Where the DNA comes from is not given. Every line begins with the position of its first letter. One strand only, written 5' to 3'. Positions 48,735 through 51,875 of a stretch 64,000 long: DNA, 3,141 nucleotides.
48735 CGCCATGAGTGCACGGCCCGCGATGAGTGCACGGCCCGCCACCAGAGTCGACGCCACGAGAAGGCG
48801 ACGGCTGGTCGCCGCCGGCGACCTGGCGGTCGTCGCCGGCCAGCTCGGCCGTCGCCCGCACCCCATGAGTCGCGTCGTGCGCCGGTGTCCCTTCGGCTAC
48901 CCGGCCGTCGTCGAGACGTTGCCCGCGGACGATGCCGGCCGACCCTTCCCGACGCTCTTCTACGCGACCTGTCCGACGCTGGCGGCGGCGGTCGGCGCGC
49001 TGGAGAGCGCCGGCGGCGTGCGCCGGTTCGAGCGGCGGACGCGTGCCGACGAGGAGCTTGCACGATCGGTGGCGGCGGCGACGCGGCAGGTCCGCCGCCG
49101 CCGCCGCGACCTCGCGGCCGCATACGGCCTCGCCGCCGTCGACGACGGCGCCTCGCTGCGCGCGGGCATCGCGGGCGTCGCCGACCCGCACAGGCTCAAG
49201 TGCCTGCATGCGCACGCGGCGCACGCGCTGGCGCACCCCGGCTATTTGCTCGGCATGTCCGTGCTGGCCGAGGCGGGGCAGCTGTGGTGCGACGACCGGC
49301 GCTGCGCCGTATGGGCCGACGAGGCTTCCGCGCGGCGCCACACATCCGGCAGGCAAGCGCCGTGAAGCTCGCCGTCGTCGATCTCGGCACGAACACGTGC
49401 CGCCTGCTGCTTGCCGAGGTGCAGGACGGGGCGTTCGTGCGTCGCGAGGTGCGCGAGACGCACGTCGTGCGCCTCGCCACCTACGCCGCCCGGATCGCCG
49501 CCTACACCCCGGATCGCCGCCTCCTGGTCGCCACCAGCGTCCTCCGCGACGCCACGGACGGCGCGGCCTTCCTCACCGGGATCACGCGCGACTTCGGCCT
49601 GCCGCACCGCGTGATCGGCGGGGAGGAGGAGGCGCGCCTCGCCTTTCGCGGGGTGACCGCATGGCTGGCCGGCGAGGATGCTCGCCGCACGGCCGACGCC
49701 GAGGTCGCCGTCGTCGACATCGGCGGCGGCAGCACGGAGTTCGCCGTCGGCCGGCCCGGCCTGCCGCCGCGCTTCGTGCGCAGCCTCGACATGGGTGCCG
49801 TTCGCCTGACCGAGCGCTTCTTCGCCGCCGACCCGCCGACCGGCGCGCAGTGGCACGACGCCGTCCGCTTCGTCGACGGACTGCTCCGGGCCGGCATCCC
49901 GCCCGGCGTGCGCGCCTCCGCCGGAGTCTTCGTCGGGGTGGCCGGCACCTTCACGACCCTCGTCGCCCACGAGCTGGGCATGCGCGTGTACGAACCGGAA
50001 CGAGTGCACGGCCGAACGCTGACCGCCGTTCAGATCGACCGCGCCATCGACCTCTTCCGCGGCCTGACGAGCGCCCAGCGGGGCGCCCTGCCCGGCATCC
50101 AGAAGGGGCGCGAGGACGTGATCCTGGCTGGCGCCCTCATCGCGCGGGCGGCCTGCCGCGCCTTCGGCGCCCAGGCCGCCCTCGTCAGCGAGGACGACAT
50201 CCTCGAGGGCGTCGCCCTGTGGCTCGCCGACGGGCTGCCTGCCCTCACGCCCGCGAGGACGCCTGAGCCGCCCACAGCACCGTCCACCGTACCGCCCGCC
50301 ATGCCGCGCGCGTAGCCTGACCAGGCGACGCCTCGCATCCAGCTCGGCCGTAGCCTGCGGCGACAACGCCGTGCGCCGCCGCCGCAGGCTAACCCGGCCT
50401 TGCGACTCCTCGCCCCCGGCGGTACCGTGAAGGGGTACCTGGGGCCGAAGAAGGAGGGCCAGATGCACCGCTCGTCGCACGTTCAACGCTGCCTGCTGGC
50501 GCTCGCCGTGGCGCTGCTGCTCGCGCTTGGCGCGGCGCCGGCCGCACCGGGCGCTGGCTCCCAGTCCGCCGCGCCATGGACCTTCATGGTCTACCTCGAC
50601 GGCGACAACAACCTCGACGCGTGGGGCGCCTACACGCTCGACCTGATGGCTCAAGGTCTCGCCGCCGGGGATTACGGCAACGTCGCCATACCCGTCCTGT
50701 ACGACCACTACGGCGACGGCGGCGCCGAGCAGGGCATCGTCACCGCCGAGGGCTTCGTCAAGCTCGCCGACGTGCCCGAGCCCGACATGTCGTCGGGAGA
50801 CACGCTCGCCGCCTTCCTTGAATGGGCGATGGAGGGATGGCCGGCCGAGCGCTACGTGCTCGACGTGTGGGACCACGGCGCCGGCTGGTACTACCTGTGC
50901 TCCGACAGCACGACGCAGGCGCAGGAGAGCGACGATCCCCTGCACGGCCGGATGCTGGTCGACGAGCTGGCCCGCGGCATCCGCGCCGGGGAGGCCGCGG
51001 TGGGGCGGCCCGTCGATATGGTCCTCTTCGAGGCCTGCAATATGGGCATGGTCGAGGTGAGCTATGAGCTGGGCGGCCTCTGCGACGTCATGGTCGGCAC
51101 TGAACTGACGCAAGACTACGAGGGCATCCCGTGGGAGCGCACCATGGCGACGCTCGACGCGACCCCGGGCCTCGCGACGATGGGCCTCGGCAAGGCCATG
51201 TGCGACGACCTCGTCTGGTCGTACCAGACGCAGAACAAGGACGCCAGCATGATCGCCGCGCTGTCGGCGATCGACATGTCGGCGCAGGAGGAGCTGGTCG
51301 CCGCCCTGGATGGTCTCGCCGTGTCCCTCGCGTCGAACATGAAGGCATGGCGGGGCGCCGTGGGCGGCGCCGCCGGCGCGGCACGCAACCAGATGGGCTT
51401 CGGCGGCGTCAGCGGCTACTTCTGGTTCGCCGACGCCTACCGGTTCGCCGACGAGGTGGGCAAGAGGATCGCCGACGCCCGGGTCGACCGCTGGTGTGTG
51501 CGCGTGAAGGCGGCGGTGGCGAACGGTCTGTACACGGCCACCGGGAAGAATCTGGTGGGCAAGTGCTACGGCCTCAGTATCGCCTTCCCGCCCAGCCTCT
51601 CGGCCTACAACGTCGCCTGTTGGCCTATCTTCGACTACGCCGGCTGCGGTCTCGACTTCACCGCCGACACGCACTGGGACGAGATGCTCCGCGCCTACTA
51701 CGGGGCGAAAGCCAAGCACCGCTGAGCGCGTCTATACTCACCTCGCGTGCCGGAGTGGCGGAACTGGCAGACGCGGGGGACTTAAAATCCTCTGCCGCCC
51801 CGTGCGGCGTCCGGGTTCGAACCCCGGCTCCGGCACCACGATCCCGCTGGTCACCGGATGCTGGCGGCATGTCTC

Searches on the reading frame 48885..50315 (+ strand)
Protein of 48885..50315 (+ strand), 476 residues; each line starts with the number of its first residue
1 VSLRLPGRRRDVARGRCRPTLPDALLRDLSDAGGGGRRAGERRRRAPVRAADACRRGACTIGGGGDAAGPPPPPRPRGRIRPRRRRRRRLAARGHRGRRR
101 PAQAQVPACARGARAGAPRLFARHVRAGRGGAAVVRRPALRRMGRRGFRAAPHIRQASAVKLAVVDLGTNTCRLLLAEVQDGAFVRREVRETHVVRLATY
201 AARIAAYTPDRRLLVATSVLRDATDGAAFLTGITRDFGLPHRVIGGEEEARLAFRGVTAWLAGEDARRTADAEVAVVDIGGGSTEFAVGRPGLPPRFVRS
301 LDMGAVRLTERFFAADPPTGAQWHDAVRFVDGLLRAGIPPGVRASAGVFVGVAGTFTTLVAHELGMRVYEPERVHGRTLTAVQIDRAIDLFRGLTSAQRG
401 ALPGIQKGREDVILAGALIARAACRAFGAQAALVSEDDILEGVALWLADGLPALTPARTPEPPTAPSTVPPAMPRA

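Call 31: search_protein_families(library=pfam, proteins=[window:48885-50315:+], max_evalue=0.001)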
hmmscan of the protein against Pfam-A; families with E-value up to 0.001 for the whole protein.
window:48885-50315:+ (476 aa): 1 family
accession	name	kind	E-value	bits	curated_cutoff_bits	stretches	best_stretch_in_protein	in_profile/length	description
PF02541.22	Ppx-GppA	-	2.3e-40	139.3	27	1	162-444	10-278/285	Ppx/GppA phosphatase family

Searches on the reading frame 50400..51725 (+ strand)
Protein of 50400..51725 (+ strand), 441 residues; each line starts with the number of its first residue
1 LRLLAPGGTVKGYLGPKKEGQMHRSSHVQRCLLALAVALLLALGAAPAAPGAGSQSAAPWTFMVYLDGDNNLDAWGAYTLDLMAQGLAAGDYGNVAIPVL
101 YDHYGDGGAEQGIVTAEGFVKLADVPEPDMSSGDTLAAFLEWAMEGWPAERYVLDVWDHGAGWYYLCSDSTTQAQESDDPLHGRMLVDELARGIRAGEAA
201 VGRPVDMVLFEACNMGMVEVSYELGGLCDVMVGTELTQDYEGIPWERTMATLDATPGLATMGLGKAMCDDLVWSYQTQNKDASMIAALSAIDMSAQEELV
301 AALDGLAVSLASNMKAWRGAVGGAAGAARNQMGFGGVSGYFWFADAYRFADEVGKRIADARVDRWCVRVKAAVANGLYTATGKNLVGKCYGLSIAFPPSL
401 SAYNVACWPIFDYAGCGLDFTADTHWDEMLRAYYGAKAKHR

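Call 10: search_protein_families(library=pfam, proteins=[window:50400-51725:+], max_evalue=0.01)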
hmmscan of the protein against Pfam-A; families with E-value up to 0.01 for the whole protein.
window:50400-51725:+ (441 aa): 1 family
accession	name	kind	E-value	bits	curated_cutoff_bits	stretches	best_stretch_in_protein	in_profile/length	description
PF03415.19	Peptidase_C11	-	1.8e-24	87.4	25.8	1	64-316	1-244/359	Clostripain family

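Call 11: search_protein_families(library=ncbifam, proteins=[window:50400-51725:+], max_evalue=0.01)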
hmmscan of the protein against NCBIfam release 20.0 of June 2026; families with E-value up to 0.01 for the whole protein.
window:50400-51725:+ (441 aa): 1 family
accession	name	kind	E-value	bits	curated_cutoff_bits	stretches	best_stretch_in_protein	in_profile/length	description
TIGR02806.2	clostrip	equivalog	1.7e-06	27.2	550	1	127-223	90-187/472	clostripain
